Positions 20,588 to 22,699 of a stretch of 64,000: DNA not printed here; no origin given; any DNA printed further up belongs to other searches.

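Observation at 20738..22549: Unusual three-module copper protein: HMA - Cys-containing DsbD_2-like membrane domain - two cupredoxin-like repeats with CxMGM / CAMGI and a CGCG patch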

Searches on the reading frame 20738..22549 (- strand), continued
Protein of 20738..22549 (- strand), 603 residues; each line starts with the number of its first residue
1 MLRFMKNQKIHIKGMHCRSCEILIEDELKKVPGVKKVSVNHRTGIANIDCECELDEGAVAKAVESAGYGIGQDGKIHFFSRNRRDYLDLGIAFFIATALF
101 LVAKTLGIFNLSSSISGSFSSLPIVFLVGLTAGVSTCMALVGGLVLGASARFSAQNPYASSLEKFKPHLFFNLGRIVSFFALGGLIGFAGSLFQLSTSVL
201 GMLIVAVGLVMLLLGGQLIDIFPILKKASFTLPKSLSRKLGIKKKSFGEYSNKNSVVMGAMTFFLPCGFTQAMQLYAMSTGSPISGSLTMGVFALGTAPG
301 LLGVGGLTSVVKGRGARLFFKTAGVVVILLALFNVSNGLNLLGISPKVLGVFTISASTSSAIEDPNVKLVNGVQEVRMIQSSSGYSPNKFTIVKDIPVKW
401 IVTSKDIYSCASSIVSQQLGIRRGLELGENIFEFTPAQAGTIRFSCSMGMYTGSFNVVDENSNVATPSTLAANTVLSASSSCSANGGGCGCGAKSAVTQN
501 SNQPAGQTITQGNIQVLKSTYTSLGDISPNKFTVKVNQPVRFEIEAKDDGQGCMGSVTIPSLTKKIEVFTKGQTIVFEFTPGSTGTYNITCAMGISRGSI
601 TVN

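Call 47: find_homologous_proteins(query=P0196, max_evalue=0.001)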
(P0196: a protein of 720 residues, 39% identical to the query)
Query P0196 (720 aa): 1344 proteins with E <= 0.001 among 8000 candidates; the best 120 are listed.
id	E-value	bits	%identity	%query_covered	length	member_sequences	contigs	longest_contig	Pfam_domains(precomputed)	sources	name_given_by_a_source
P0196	0.0e+0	1561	100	100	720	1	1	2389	PF18312.7,PF00403.33,PF13473.13,PF01323.27,PF13462.13,PF13386.13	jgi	jgi:sulfite exporter TauE/SafE/protein-disulfide isomerase/copper chaperone CopZ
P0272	0.0e+0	1248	80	100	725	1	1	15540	PF18312.7,PF00403.33,PF01323.27,PF13462.13,PF13386.13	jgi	jgi:sulfite exporter TauE/SafE/protein-disulfide isomerase/copper chaperone CopZ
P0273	0.0e+0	1084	69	98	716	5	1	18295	PF18312.7,PF00403.33,PF13098.14,PF01323.27,PF13462.13,PF13386.13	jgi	jgi:protein-disulfide isomerase/sulfite exporter TauE/SafE/copper chaperone CopZ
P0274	0.0e+0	1057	68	98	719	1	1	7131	PF18312.7,PF00403.33,PF01323.27,PF13462.13,PF13386.13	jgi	jgi:uncharacterized protein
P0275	0.0e+0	1037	68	97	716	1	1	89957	PF18312.7,PF00403.33,PF13473.13,PF01323.27,PF13462.13,PF13386.13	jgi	jgi:protein-disulfide isomerase/sulfite exporter TauE/SafE/copper chaperone CopZ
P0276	0.0e+0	1036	67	98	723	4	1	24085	PF18312.7,PF01323.27,PF13462.13,PF13386.13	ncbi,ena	-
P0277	0.0e+0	1025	66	98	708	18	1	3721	PF18312.7,PF00403.33,PF13473.13,PF01323.27,PF13462.13,PF13386.13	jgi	-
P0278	0.0e+0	1023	67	98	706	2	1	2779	PF18312.7,PF00403.33,PF13473.13,PF13098.14,PF01323.27,PF13462.13,PF13386.13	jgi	jgi:protein-disulfide isomerase/sulfite exporter TauE/SafE/copper chaperone CopZ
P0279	0.0e+0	1018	66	96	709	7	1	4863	PF18312.7,PF00403.33,PF13473.13,PF01323.27,PF13462.13,PF13386.13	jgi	jgi:protein-disulfide isomerase/sulfite exporter TauE/SafE/copper chaperone CopZ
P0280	0.0e+0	1010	65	98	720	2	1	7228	PF18312.7,PF00403.33,PF01323.27,PF13462.13,PF13386.13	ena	-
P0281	0.0e+0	1010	66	97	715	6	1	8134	PF18312.7,PF00403.33,PF13473.13,PF01323.27,PF13462.13,PF13386.13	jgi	jgi:protein-disulfide isomerase/sulfite exporter TauE/SafE/copper chaperone CopZ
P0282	1.4e-297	1007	64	98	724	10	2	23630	PF18312.7,PF00403.33,PF13743.13,PF01323.27,PF13462.13,PF13386.13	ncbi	-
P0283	2.2e-297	1006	65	97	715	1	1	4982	PF18312.7,PF00403.33,PF01323.27,PF13462.13,PF13386.13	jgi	jgi:uncharacterized protein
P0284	3.6e-295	999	65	98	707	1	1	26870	PF18312.7,PF00403.33,PF13743.13,PF01323.27,PF13462.13,PF13386.13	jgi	jgi:protein-disulfide isomerase/sulfite exporter TauE/SafE/copper chaperone CopZ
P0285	2.7e-292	989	63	98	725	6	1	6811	PF18312.7,PF00403.33,PF01323.27,PF13462.13,PF13386.13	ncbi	-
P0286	2.4e-291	986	64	98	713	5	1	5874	PF18312.7,PF00403.33,PF01323.27,PF13462.13,PF13386.13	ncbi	-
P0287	3.0e-290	982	64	97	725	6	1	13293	PF18312.7,PF00403.33,PF13098.14,PF01323.27,PF13462.13,PF13386.13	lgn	-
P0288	3.8e-290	982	63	98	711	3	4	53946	PF18312.7,PF00403.33,PF01323.27,PF13462.13,PF13386.13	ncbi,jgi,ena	-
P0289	4.4e-290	982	64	97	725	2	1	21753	PF18312.7,PF00403.33,PF13098.14,PF01323.27,PF13462.13,PF13386.13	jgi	jgi:uncharacterized protein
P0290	4.8e-289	978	63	98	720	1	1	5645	PF18312.7,PF00403.33,PF13473.13,PF01323.27,PF13462.13,PF13386.13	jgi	-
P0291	9.4e-288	974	62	98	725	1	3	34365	PF18312.7,PF00403.33,PF13473.13,PF13098.14,PF01323.27,PF13462.13,PF13386.13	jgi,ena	-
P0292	3.8e-287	972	62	97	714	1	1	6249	PF18312.7,PF00403.33,PF13743.13,PF13098.14,PF01323.27,PF13462.13,PF13386.13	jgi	jgi:protein-disulfide isomerase/sulfite exporter TauE/SafE/copper chaperone CopZ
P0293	6.1e-286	968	63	97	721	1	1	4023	PF18312.7,PF00403.33,PF13098.14,PF01323.27,PF13462.13,PF13386.13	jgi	-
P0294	1.8e-285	967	63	98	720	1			PF18312.7,PF00403.33,PF02683.23,PF01323.27,PF13462.13,PF13386.13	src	-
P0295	5.2e-285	965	62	98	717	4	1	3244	PF18312.7,PF00403.33,PF02683.23,PF13098.14,PF01323.27,PF13462.13,PF13386.13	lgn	-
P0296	5.2e-285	965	64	98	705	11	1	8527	PF18312.7,PF00403.33,PF01323.27,PF13462.13,PF13386.13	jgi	jgi:protein-disulfide isomerase/sulfite exporter TauE/SafE/copper chaperone CopZ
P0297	1.1e-284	964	64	97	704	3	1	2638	PF18312.7,PF00403.33,PF01323.27,PF13462.13,PF13386.13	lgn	-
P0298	2.1e-284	963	62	96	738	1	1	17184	PF18312.7,PF00403.33,PF13098.14,PF01323.27,PF13462.13,PF13386.13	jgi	jgi:protein-disulfide isomerase/sulfite exporter TauE/SafE/copper chaperone CopZ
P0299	8.9e-282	954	60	98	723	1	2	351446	PF18312.7,PF00403.33,PF13473.13,PF13743.13,PF01323.27,PF13462.13,PF13386.13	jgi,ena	jgi:protein-disulfide isomerase/sulfite exporter TauE/SafE/copper chaperone CopZ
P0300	1.1e-281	954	62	96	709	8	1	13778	PF18312.7,PF00403.33,PF13743.13,PF01323.27,PF13462.13,PF13386.13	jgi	jgi:protein-disulfide isomerase/sulfite exporter TauE/SafE/copper chaperone CopZ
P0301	6.5e-279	945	62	96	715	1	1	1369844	PF18312.7,PF00403.33,PF13473.13,PF13743.13,PF01323.27,PF13462.13,PF13386.13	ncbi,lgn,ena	-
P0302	5.9e-278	942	61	98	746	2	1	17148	PF18312.7,PF00403.33,PF13473.13,PF01323.27,PF13462.13,PF13386.13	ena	-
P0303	2.2e-274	930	61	98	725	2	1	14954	PF18312.7,PF00403.33,PF13743.13,PF01323.27,PF13462.13,PF13386.13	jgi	jgi:protein-disulfide isomerase/sulfite exporter TauE/SafE/copper chaperone CopZ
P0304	2.3e-273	927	60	98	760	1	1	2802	PF18312.7,PF00403.33,PF13473.13,PF02683.23,PF01323.27,PF13462.13,PF13386.13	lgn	-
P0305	3.2e-272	923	60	98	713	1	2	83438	PF18312.7,PF00403.33,PF13473.13,PF01323.27,PF13462.13,PF13386.13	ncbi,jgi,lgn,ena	-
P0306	1.6e-270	917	60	98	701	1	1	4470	PF18312.7,PF00403.33,PF13473.13,PF01323.27,PF13462.13,PF13386.13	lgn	-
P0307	1.4e-267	908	64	89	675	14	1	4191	PF18312.7,PF01323.27,PF13462.13,PF13386.13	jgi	-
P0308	1.5e-257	874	64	87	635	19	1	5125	PF18312.7,PF13743.13,PF01323.27,PF13462.13,PF13386.13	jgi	jgi:sulfite exporter TauE/SafE/protein-disulfide isomerase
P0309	2.3e-247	841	63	86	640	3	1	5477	PF18312.7,PF00403.33,PF01323.27,PF13462.13,PF13386.13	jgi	jgi:uncharacterized protein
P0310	3.6e-243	827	61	86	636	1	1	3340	PF18312.7,PF13743.13,PF13098.14,PF01323.27,PF13462.13,PF13386.13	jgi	jgi:uncharacterized protein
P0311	2.9e-242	824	62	85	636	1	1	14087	PF18312.7,PF13743.13,PF13098.14,PF01323.27,PF13462.13,PF13386.13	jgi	jgi:sulfite exporter TauE/SafE/protein-disulfide isomerase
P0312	3.4e-242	824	61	86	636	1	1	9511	PF18312.7,PF13743.13,PF13098.14,PF01323.27,PF13462.13,PF13386.13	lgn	-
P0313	2.4e-241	821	61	85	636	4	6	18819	PF18312.7,PF13743.13,PF13098.14,PF01323.27,PF13462.13,PF13386.13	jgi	jgi:uncharacterized protein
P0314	2.7e-240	817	61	85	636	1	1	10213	PF18312.7,PF13743.13,PF13098.14,PF01323.27,PF13462.13,PF13386.13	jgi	jgi:uncharacterized protein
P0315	4.0e-240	817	61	86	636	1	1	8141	PF18312.7,PF13473.13,PF01323.27,PF13462.13,PF13386.13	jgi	jgi:protein-disulfide isomerase/sulfite exporter TauE/SafE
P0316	1.6e-239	815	57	96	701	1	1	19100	PF01323.27,PF13462.13,PF13386.13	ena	-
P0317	2.4e-239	814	60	85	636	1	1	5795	PF18312.7,PF13743.13,PF13098.14,PF01323.27,PF13462.13,PF13386.13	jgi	jgi:protein-disulfide isomerase/sulfite exporter TauE/SafE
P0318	2.7e-239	814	61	85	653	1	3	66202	PF18312.7,PF13473.13,PF13743.13,PF13098.14,PF01323.27,PF13462.13,PF13386.13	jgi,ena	-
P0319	6.8e-239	813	61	85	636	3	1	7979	PF18312.7,PF13743.13,PF13098.14,PF01323.27,PF13462.13,PF13386.13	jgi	jgi:protein-disulfide isomerase/sulfite exporter TauE/SafE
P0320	7.1e-239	813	61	86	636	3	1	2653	PF18312.7,PF13743.13,PF13098.14,PF01323.27,PF13462.13,PF13386.13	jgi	jgi:protein-disulfide isomerase/sulfite exporter TauE/SafE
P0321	2.7e-238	811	61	83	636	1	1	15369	PF18312.7,PF13743.13,PF13098.14,PF01323.27,PF13462.13,PF13386.13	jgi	jgi:uncharacterized protein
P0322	4.1e-238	810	62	83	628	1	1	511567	PF18312.7,PF13743.13,PF13098.14,PF01323.27,PF13462.13,PF13386.13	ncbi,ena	-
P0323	9.2e-238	809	60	86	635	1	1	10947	PF18312.7,PF13743.13,PF13098.14,PF01323.27,PF13462.13,PF13386.13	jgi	jgi:uncharacterized protein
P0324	1.3e-237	809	62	85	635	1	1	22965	PF18312.7,PF13743.13,PF13098.14,PF01323.27,PF13462.13,PF13386.13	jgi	jgi:uncharacterized protein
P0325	1.4e-237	808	62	84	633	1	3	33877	PF18312.7,PF13473.13,PF13743.13,PF13098.14,PF01323.27,PF13462.13,PF13386.13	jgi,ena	-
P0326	1.9e-237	808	61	85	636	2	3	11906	PF18312.7,PF13743.13,PF13098.14,PF01323.27,PF13462.13,PF13386.13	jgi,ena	-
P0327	5.9e-237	806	61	85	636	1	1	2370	PF18312.7,PF13743.13,PF13098.14,PF01323.27,PF13462.13,PF13386.13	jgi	jgi:protein-disulfide isomerase/sulfite exporter TauE/SafE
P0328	2.2e-236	804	61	85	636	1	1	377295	PF18312.7,PF13743.13,PF13098.14,PF01323.27,PF13462.13,PF13386.13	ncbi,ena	-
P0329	6.2e-236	803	59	86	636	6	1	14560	PF18312.7,PF13743.13,PF13098.14,PF01323.27,PF13462.13,PF13386.13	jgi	jgi:uncharacterized protein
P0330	9.9e-234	796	60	85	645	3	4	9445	PF18312.7,PF13743.13,PF13098.14,PF01323.27,PF13462.13,PF13386.13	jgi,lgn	jgi:sulfite exporter TauE/SafE/protein-disulfide isomerase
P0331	9.7e-230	783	62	80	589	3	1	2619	PF18312.7,PF13743.13,PF13098.14,PF01323.27,PF13462.13,PF13386.13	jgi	jgi:sulfite exporter TauE/SafE/protein-disulfide isomerase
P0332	6.9e-227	773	64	77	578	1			PF18312.7,PF00403.33,PF13386.13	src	-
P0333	7.9e-211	720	61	71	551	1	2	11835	PF00403.33,PF01323.27,PF13386.13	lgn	-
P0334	9.8e-207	706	66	68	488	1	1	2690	PF18312.7,PF13473.13,PF01323.27,PF13462.13,PF13386.13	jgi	jgi:protein-disulfide isomerase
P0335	3.1e-205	702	62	73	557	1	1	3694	PF18312.7,PF01323.27,PF13462.13,PF13386.13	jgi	jgi:protein-disulfide isomerase/sulfite exporter TauE/SafE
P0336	1.9e-204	699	62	68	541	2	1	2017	PF00403.33,PF01323.27,PF13386.13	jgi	jgi:uncharacterized protein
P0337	1.6e-201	689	64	69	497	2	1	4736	PF18312.7,PF13473.13,PF01323.27,PF13462.13,PF13386.13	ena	-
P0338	2.3e-197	676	64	68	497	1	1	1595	PF18312.7,PF13473.13,PF01323.27,PF13462.13,PF13386.13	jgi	-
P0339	5.0e-196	671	65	64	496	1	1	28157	PF00403.33,PF13386.13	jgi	jgi:uncharacterized protein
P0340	5.3e-195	668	65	66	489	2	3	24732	PF00403.33,PF13473.13,PF13386.13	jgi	jgi:sulfite exporter TauE/SafE/copper chaperone CopZ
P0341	2.9e-194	665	65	64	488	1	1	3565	PF00403.33,PF13386.13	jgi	jgi:uncharacterized protein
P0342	2.5e-193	662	66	64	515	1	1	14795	PF00403.33,PF13386.13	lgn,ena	-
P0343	3.0e-193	662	64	65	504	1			PF00403.33,PF13386.13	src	-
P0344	5.4e-193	661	66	63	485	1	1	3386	PF00403.33,PF13386.13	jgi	jgi:sulfite exporter TauE/SafE/copper chaperone CopZ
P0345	1.6e-192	660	66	64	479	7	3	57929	PF00403.33,PF13473.13,PF13386.13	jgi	jgi:sulfite exporter TauE/SafE/copper chaperone CopZ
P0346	6.0e-192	658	64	67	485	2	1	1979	PF18312.7,PF01323.27,PF13462.13,PF13386.13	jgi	-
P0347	8.1e-192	657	66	64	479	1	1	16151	PF00403.33,PF13473.13,PF13386.13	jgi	jgi:sulfite exporter TauE/SafE/copper chaperone CopZ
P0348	4.1e-191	655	66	64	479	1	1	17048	PF00403.33,PF13386.13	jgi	jgi:uncharacterized protein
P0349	7.2e-191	654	64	65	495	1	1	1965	PF00403.33,PF13386.13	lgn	-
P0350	8.2e-191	654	65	64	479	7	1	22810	PF00403.33,PF13386.13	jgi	jgi:sulfite exporter TauE/SafE/copper chaperone CopZ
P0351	1.4e-190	653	66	64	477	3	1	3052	PF00403.33,PF13386.13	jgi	jgi:sulfite exporter TauE/SafE/copper chaperone CopZ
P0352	5.9e-190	651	65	65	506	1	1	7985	PF00403.33,PF13386.13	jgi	jgi:uncharacterized protein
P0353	8.0e-189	647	66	64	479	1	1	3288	PF00403.33,PF13386.13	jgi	jgi:sulfite exporter TauE/SafE/copper chaperone CopZ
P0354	1.4e-188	646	65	64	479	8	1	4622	PF00403.33,PF13386.13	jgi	jgi:uncharacterized protein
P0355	1.4e-187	643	64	65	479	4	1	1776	PF00403.33,PF13473.13,PF13386.13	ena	-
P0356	1.6e-187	643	61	68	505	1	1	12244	PF00403.33,PF13386.13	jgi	jgi:sulfite exporter TauE/SafE/copper chaperone CopZ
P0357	4.8e-187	641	65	64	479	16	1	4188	PF00403.33,PF13473.13,PF13386.13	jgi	jgi:uncharacterized protein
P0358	3.3e-186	639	63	64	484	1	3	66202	PF00403.33,PF13473.13,PF13386.13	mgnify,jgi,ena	mgnify:CR=1 FL=1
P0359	6.1e-185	634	64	63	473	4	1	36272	PF00403.33,PF13473.13,PF13386.13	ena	-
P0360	1.3e-184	633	65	62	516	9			PF00403.33,PF13386.13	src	-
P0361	1.3e-184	633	64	64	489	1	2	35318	PF00403.33,PF13473.13,PF13386.13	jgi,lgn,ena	-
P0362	1.2e-183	630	62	64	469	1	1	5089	PF00403.33,PF13386.13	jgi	jgi:sulfite exporter TauE/SafE/copper chaperone CopZ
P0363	3.0e-182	626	64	64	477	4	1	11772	PF00403.33,PF13386.13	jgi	jgi:sulfite exporter TauE/SafE/copper chaperone CopZ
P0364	9.3e-182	624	63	64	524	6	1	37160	PF00403.33,PF13386.13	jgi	jgi:uncharacterized protein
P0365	1.4e-181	623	63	64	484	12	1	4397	PF00403.33,PF13473.13,PF13386.13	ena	-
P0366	2.3e-181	623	63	64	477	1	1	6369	PF00403.33,PF02683.23,PF13386.13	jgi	jgi:sulfite exporter TauE/SafE/copper chaperone CopZ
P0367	2.9e-181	622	62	64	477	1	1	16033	PF00403.33,PF13386.13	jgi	jgi:uncharacterized protein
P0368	4.7e-180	618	62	64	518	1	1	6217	PF00403.33,PF13386.13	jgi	jgi:uncharacterized protein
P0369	2.9e-179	616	62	64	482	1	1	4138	PF00403.33,PF13473.13,PF13386.13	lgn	-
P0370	4.5e-178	612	62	64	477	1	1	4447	PF00403.33,PF13473.13,PF13386.13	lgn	-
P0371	6.7e-178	611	62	64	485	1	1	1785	PF00403.33,PF13386.13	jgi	jgi:uncharacterized protein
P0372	1.3e-177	610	62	63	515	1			PF00403.33,PF13473.13,PF13386.13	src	-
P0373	4.7e-177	608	64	61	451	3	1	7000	PF00403.33,PF13473.13,PF13386.13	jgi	jgi:sulfite exporter TauE/SafE/copper chaperone CopZ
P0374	1.4e-176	607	61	64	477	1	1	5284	PF00403.33,PF13473.13,PF13386.13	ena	-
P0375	1.7e-176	607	61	63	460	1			PF00403.33,PF13386.13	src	-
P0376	5.3e-176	605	59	65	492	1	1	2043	PF00403.33,PF02683.23,PF13386.13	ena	-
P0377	9.5e-175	601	60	64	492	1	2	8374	PF00403.33,PF02683.23,PF13386.13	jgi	jgi:uncharacterized protein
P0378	1.3e-174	600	60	63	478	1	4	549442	PF00403.33,PF13473.13,PF13386.13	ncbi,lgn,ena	-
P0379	6.4e-174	598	63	63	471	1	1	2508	PF00403.33,PF13386.13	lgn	-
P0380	1.1e-173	597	61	63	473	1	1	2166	PF00403.33,PF13473.13,PF13386.13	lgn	-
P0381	2.2e-173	596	63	61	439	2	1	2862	PF13386.13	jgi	jgi:sulfite exporter TauE/SafE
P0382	6.7e-173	595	57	64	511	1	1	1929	PF00403.33,PF13473.13,PF13386.13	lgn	-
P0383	8.3e-173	594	60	63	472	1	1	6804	PF00403.33,PF13473.13,PF13386.13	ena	-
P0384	2.3e-172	593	65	57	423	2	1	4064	PF18312.7,PF13743.13,PF01323.27,PF13462.13,PF13386.13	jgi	jgi:protein-disulfide isomerase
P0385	1.2e-171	591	56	63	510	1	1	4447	PF00403.33,PF13473.13,PF13386.13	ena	-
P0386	2.3e-171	590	61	63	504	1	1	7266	PF00403.33,PF13473.13,PF13386.13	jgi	jgi:sulfite exporter TauE/SafE/copper chaperone CopZ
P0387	3.1e-171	589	59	64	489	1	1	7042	PF00403.33,PF13473.13,PF13386.13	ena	-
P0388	4.9e-171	589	61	63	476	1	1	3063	PF00403.33,PF13473.13,PF13386.13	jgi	jgi:uncharacterized protein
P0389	5.7e-171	588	55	63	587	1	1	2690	PF00403.33,PF13473.13,PF02683.23,PF13386.13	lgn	-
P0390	6.2e-171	588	60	64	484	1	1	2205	PF00403.33,PF13473.13,PF13386.13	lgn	-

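Call 52: find_encoding_contigs(protein=P0111, flank=6000, max_places=2)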
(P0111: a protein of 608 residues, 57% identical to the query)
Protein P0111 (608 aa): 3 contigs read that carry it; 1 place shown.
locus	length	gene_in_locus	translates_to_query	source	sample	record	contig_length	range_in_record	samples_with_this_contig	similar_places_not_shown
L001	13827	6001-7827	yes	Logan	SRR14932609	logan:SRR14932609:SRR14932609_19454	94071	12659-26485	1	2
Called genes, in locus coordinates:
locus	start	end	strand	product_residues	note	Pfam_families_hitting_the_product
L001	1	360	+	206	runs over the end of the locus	PF01551:Peptidase_M23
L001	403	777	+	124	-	PF03965:Penicillinase_R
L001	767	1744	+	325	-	PF05569:Peptidase_M56, PF01435:Peptidase_M48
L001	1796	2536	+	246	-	PF13462:Thioredoxin_4, PF01323:DSBA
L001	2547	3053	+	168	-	-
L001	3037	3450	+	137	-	PF13473:Cupredoxin_1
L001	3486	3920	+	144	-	-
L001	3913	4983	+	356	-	PF07732:Cu-oxidase_3, PF13473:Cupredoxin_1 (faint), PF00394:Cu-oxidase, PF07731:Cu-oxidase_2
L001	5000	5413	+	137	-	PF13115:YtkA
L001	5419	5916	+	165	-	PF10604:Polyketide_cyc2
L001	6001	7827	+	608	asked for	PF00403:HMA, PF02683:DsbD_TM (weak), PF13386:DsbD_2, PF13473:Cupredoxin_1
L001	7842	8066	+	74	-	PF00403:HMA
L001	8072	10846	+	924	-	PF00403:HMA, PF00122:E1-E2_ATPase, PF00702:Hydrolase, PF08282:Hydrolase_3 (faint)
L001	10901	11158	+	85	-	PF18926:DUF5676 (weak)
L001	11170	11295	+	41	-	-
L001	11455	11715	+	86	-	-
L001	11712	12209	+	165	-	PF07610:DUF1573, PF22544:HYDIN_VesB_CFA65-like_Ig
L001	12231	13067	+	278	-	PF02683:DsbD_TM (weak)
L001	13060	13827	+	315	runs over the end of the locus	-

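Call 53: find_encoding_contigs(protein=P0301, flank=6000, max_places=2)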
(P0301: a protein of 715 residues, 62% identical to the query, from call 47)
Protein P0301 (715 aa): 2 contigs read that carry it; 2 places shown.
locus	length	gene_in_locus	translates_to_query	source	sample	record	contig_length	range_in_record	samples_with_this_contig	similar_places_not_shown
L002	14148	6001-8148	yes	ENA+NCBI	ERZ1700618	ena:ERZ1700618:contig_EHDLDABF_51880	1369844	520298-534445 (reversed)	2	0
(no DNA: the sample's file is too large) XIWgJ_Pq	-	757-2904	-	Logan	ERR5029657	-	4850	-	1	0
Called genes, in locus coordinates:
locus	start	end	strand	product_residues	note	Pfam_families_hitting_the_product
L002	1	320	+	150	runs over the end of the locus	PF08269:dCache_2, PF17200:sCache_2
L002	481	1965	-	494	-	PF07732:Cu-oxidase_3, PF00394:Cu-oxidase (weak), PF07731:Cu-oxidase_2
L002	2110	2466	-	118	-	-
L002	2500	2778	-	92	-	PF18926:DUF5676 (weak)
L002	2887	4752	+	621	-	PF14342:DUF4396, PF07732:Cu-oxidase_3, PF00394:Cu-oxidase, PF07731:Cu-oxidase_2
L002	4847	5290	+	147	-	-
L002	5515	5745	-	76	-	-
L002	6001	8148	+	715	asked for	PF00403:HMA, PF13386:DsbD_2, PF13473:Cupredoxin_1, PF18312:ScsC_N, PF13462:Thioredoxin_4, PF01323:DSBA, PF13743:Thioredoxin_5 (weak)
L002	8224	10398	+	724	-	PF00403:HMA, PF00122:E1-E2_ATPase, PF00702:Hydrolase, PF12710:HAD (weak)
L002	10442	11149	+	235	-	-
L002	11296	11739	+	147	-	-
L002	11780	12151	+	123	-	-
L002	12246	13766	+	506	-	-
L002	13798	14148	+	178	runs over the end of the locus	PF13442:Cytochrome_CBB3, PF00034:Cytochrom_C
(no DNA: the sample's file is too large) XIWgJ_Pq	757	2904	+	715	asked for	PF00403:HMA, PF13386:DsbD_2, PF13473:Cupredoxin_1, PF18312:ScsC_N, PF13462:Thioredoxin_4, PF01323:DSBA, PF13743:Thioredoxin_5 (weak)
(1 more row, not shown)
